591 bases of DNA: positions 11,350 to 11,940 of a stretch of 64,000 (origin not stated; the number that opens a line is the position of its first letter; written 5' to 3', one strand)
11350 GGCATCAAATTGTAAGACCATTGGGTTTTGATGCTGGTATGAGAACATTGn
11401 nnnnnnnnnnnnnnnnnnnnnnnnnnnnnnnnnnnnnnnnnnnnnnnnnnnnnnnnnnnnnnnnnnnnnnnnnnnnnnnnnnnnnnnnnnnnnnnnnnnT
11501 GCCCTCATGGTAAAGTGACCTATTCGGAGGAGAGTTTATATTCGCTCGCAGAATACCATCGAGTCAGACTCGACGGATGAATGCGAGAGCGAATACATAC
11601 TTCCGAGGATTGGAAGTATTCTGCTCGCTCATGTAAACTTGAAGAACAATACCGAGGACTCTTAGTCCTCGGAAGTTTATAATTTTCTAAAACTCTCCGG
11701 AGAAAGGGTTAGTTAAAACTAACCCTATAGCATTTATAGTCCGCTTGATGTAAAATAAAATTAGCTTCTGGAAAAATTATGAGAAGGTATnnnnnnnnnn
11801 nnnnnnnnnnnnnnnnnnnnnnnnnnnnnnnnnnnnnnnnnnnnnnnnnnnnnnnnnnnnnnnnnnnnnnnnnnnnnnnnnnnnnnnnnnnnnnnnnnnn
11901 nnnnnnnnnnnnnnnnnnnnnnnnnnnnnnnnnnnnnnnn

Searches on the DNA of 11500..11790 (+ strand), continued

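Call 73: search_with_rna_model(model_id=R1, sources=[window, L001, L002, L004, L005, L006, L007, L008, L009, L010, L011, L012, L013, L014, L015, L016, L017, L018, L019, L020, L022, L024, L027, L029, L030, L031, L032, L033, L037, L038, L039, L040, L041, L042, L085, L090, L160, L156, L105, L126, L101, L073, L074, L094, L102, L080, L075, L114, L089, L087, L118, L121, L095, L113, L093, L092, L069, L079, L115, L066, L083, L116, L063, L082, L077, L108, L100, L067, L081, L084, L110, L097, L071, L112, L068, L104, L122, L078, L096, L065, L109, L098, L076, L103, L117, L070, L064, L168, L180, L142, L181, L163, L140, L174, L144, L165, L167, L138, L145, L125], max_evalue=1e-8, make_alignment=true)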
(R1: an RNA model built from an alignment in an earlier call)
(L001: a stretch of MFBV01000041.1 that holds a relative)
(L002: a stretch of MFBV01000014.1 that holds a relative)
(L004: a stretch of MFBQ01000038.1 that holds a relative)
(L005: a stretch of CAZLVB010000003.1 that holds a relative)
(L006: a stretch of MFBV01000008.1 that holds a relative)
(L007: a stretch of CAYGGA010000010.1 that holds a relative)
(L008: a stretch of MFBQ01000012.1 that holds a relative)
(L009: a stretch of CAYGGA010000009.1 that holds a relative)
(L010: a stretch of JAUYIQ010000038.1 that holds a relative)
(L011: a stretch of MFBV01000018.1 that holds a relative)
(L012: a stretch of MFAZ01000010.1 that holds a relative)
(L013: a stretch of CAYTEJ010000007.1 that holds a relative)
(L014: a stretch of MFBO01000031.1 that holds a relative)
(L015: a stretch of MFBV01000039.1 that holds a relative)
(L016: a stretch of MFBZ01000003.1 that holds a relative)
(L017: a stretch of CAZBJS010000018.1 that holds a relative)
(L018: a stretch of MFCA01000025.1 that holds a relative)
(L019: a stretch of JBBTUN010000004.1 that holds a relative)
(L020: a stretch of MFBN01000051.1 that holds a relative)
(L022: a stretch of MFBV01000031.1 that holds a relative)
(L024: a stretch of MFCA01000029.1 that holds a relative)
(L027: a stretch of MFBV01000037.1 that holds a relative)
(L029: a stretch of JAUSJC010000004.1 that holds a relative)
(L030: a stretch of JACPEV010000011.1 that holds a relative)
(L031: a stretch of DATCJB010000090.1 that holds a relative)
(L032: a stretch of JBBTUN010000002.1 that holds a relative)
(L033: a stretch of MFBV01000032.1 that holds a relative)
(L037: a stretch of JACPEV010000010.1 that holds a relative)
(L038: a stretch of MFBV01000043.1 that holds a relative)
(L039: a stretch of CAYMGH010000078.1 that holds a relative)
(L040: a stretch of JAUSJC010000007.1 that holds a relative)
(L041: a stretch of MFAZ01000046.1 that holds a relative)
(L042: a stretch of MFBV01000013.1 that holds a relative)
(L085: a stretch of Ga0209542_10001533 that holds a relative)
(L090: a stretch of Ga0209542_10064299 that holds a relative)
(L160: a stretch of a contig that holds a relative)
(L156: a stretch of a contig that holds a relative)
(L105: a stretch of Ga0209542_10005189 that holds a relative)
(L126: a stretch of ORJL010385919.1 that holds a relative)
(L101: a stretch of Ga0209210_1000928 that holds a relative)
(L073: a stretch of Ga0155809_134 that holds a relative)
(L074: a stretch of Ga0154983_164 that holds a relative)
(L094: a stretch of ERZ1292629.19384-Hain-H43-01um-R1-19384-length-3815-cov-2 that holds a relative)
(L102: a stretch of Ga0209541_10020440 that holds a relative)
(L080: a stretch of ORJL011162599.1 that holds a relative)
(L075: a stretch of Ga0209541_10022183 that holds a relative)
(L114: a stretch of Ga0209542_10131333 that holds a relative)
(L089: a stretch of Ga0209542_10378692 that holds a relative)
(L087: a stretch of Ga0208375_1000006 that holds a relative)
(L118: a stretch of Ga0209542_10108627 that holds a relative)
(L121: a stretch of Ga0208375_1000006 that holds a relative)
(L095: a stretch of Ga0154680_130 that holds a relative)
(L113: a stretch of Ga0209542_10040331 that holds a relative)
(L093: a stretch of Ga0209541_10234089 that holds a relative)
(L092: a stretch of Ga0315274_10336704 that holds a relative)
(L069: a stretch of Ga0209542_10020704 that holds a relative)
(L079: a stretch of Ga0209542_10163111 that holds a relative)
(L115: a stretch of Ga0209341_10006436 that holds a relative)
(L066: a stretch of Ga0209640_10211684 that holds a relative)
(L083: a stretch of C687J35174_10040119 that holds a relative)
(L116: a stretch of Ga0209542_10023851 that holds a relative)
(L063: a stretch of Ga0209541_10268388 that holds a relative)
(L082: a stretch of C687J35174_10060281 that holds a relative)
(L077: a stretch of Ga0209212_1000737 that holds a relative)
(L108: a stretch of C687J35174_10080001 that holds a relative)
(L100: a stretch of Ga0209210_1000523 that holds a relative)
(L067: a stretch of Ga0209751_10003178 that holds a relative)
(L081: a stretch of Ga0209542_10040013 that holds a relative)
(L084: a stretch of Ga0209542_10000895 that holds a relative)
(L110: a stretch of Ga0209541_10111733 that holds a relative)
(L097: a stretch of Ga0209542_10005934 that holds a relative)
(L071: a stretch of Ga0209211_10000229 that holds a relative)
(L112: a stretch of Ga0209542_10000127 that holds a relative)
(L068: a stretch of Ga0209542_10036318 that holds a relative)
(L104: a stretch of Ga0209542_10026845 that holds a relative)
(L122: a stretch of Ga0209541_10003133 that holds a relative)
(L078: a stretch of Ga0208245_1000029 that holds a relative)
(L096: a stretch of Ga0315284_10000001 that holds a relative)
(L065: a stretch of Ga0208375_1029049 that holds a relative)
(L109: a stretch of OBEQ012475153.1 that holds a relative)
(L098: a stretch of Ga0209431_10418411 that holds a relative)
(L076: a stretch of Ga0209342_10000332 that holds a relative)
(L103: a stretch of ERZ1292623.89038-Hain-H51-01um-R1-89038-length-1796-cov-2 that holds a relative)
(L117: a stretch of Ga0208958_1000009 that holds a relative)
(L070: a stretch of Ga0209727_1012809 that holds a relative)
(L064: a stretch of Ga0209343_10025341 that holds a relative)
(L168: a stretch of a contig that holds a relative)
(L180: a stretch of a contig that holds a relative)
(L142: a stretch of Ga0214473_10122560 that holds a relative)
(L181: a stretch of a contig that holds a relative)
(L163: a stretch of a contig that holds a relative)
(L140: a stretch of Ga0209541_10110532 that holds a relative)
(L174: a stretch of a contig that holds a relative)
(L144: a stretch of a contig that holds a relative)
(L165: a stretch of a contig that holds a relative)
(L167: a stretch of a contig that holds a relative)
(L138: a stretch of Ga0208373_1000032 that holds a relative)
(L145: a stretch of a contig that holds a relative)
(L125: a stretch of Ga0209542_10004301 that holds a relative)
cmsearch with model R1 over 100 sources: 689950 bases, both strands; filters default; matches with E-value up to 1e-8: 111.
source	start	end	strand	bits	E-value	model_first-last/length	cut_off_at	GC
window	11535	11680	+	161.5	1.2e-29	1-146/146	no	0.44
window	719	862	-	160.4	2e-29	1-146/146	no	0.45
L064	557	700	+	160.4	2e-29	1-146/146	no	0.45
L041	4136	4278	+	159.4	3.1e-29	1-146/146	no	0.44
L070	2431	2572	+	158.8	4e-29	1-146/146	no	0.43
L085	1178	1325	-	158.4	4.9e-29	1-146/146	no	0.45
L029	643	786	-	157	9.6e-29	1-146/146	no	0.45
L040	461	603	+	156.5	1.2e-28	1-146/146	no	0.43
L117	6394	6533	-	156.1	1.4e-28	1-146/146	no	0.42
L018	7067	7209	+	154.4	3.1e-28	1-146/146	no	0.45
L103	1609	1750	+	151.9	9.8e-28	1-146/146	no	0.43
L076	4183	4320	+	151.9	9.8e-28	1-146/146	no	0.44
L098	144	286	-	151.1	1.4e-27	1-146/146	no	0.45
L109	234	381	+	150.2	2.1e-27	1-146/146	no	0.45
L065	1369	1512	-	148.9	3.9e-27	1-146/146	no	0.45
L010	620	782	-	148.9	4e-27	1-146/146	no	0.41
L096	3679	3824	+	147.6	7.1e-27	1-146/146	no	0.41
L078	3503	3646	-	147.4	8e-27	1-146/146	no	0.47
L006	6851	7003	-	147.3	8.3e-27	1-146/146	no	0.44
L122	10595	10747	+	147.3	8.3e-27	1-146/146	no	0.44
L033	1843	1995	+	146.8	1e-26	1-146/146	no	0.44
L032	1324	1466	-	146.2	1.4e-26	1-146/146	no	0.4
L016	5630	5776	-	145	2.4e-26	1-146/146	no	0.41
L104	2685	2833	+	144.9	2.5e-26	1-146/146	no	0.42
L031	3330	3470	-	144.4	3.2e-26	1-146/146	no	0.43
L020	4745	4908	+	143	6e-26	1-146/146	no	0.37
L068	6389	6535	-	142.7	6.9e-26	1-146/146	no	0.44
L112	260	422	-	142.4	7.8e-26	1-146/146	no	0.4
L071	196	356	+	142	9.4e-26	1-146/146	no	0.39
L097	6484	6629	+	141.7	1.1e-25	1-146/146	no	0.47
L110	1080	1227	+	141.6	1.1e-25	1-146/146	no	0.45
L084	4284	4429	+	139.4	3.1e-25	1-146/146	no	0.45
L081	2745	2909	+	139.2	3.4e-25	1-146/146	no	0.4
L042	1592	1747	+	138.8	4.1e-25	1-146/146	no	0.47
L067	4185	4321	+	136.8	1e-24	1-146/146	no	0.47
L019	7253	7398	+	136.1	1.4e-24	1-146/146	no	0.39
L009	2830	2961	-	136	1.5e-24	1-146/146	no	0.45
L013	2176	2319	-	134.8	2.6e-24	1-146/146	no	0.42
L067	1819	1961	+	134.7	2.7e-24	1-146/146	no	0.45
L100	6653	6798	+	133.8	4.1e-24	1-146/146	no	0.46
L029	6147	6311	-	133.5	4.8e-24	1-146/146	no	0.43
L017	6865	7017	-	133.1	5.7e-24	1-146/146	no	0.43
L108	1070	1218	-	132.4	7.9e-24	1-146/146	no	0.45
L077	1368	1511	+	132.3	8.3e-24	1-146/146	no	0.42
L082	3331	3485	+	132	9.7e-24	1-146/146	no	0.45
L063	598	787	-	131.6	1.2e-23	1-146/146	no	0.46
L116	7111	7274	-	131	1.5e-23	1-146/146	no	0.42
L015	1062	1224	+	130.7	1.8e-23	1-146/146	no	0.39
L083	28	190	-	130.7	1.8e-23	1-146/146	no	0.39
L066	1189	1334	+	130.5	1.9e-23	1-146/146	no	0.46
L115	6192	6337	+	130.3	2.1e-23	1-146/146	no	0.47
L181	9337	9478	-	129.9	2.5e-23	1-146/146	no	0.49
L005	7653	7807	+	129.4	3.2e-23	1-146/146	no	0.46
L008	4208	4368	+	129.3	3.3e-23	1-146/146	no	0.39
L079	1296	1446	+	128.9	4e-23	1-146/146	no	0.43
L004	2320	2453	-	128.7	4.3e-23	1-146/146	no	0.43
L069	4953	5104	+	127.8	6.6e-23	1-146/146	no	0.45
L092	1382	1532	-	126.8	1e-22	1-146/146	no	0.46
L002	6619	6788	+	126.2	1.4e-22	1-146/146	no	0.4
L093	326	490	-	125.9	1.6e-22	1-146/146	no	0.44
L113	4219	4381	-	125.5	1.9e-22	1-146/146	no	0.4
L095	1550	1698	-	125.4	2e-22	1-146/146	no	0.4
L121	1656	1803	-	123.9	4.1e-22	1-146/146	no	0.46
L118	1457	1618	-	123.6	4.5e-22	1-146/146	no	0.38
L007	317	448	+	122.9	6.3e-22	1-146/146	no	0.47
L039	2677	2834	+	122.5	7.5e-22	1-146/146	no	0.39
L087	516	660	+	120.8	1.7e-21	1-146/146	no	0.4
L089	709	852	+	120.8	1.7e-21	1-146/146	no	0.49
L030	297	442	+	120.4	2e-21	1-146/146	no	0.42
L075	6743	6892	-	119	3.9e-21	1-146/146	no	0.47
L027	3812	3957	-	118.9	3.9e-21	1-146/146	no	0.42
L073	3209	3375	-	117.6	7.2e-21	1-146/146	no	0.41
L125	9413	9558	+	116.6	1.2e-20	1-146/146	no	0.47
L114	1873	2037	+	116.4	1.3e-20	1-146/146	no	0.39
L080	1233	1381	+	114.7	2.8e-20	1-146/146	no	0.42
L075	1876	2017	+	113.9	4.1e-20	1-146/146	no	0.46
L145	2553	2695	+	113.8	4.1e-20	1-146/146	no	0.46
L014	5783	5938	+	113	6.2e-20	1-146/146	no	0.42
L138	6014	6160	-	111.3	1.3e-19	1-146/146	no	0.43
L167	137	301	-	111.2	1.4e-19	1-146/146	no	0.39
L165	1622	1772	+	110.4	2e-19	1-146/146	no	0.38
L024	5489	5647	-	109.4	3.2e-19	1-146/146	no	0.48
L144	4871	5041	-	109.2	3.6e-19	1-146/146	no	0.36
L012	4314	4465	+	109.1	3.6e-19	1-146/146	no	0.52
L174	314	468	+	108.2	5.6e-19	1-146/146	no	0.43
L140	44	200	+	105.4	2e-18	1-146/146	no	0.42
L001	4464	4618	+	104.2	3.5e-18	1-146/146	no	0.43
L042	2762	2916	+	103.6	4.6e-18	1-146/146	no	0.45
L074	2938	3102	-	102.5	7.9e-18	1-146/146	no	0.42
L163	7549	7693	-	101.6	1.2e-17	1-146/146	no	0.33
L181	6039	6189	-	101.5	1.2e-17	1-146/146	no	0.43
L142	2622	2793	+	101.4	1.3e-17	1-146/146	no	0.44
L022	5425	5585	-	101.3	1.3e-17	1-146/146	no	0.45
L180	1869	2028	+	100.9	1.6e-17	1-146/146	no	0.39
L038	1777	1931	-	95.9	1.6e-16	1-146/146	no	0.47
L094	3261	3415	-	94.3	3.4e-16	1-146/146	no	0.43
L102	4505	4650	+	93.8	4.3e-16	1-146/146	no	0.47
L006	2483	2637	+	92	9.8e-16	1-146/146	no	0.48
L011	948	1102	-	91.2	1.4e-15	1-146/146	no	0.45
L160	3683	3839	+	88.7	4.4e-15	1-146/146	no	0.39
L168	758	895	-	87.4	8.2e-15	1-146/146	no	0.39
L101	2127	2287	-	84.6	3e-14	1-146/146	no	0.44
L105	2585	2727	-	84.3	3.5e-14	1-146/146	no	0.39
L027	4334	4460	-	79.1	3.8e-13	1-146/146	no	0.35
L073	7956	8194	+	75.7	1.8e-12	1-146/146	no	0.46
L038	2246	2401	+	75.6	1.9e-12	1-146/146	no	0.36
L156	9657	9799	+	74.7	2.9e-12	1-146/146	no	0.36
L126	3020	3156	+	74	4e-12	1-146/146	no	0.48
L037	2528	2676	+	71.6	1.2e-11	1-146/146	no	0.48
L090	1028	1185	+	64.8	2.8e-10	1-146/146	no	0.31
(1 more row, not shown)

Alignment A5: 111 matches aligned to the model, 332 columns, each read 5' to 3' on its own strand. Consensus structure (alignment columns), stored with it:
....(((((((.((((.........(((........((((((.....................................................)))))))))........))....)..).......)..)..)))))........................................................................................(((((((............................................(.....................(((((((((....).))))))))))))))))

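Call 84: search_dna_similar(query=window:11535-11680:+, collection=phages, mode=distant, max_evalue=0.001)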
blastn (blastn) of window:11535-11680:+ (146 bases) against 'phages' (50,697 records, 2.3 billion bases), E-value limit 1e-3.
No match.

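Call 85: search_dna_similar(query=window:11535-11680:+, collection=plasmids, mode=distant, max_evalue=0.001)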
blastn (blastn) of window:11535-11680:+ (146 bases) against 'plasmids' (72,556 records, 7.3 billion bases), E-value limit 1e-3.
No match.
